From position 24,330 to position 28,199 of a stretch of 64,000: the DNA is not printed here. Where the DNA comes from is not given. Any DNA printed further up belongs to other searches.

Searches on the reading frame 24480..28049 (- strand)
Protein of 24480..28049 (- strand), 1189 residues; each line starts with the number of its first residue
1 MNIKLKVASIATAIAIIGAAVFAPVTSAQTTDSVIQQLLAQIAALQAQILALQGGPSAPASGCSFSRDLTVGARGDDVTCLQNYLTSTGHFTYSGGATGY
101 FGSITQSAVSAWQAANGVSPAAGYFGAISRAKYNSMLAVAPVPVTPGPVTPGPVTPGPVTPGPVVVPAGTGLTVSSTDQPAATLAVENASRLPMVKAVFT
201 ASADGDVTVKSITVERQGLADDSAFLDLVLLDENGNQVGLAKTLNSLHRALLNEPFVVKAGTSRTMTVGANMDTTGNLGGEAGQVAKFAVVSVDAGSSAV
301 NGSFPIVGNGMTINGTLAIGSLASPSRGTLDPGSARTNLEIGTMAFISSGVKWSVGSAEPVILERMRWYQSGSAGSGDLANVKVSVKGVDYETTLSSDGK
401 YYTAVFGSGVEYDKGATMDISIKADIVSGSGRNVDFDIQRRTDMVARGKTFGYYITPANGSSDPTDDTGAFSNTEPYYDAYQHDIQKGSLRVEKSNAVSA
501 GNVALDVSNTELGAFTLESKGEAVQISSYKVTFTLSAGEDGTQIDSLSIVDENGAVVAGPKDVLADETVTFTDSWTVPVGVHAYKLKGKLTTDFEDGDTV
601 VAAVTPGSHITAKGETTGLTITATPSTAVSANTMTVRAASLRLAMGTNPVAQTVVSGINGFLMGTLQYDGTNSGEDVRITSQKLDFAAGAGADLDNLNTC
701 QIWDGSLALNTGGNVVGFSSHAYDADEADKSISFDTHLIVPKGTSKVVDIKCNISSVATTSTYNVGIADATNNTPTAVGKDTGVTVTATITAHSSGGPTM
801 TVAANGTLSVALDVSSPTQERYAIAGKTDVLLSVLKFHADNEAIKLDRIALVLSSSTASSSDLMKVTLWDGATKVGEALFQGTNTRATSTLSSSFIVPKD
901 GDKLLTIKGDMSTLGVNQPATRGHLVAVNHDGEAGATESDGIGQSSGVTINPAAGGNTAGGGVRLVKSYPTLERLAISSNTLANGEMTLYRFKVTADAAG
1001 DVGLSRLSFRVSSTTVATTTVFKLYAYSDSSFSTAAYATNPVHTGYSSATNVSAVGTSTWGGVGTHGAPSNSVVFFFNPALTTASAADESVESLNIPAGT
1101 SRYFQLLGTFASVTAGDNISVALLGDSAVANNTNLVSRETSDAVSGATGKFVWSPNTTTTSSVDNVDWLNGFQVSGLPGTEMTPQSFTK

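Call 21: search_protein_families(library=pfam, proteins=[window:24480-28049:-], max_evalue=0.01)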
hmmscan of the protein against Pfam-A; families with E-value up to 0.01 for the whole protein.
window:24480-28049:- (1189 aa): 1 family
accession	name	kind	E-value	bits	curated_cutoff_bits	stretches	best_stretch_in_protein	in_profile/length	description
PF01471.23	PG_binding_1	-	1.9e-08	34.8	23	1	74-119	1-44/57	Putative peptidoglycan binding domain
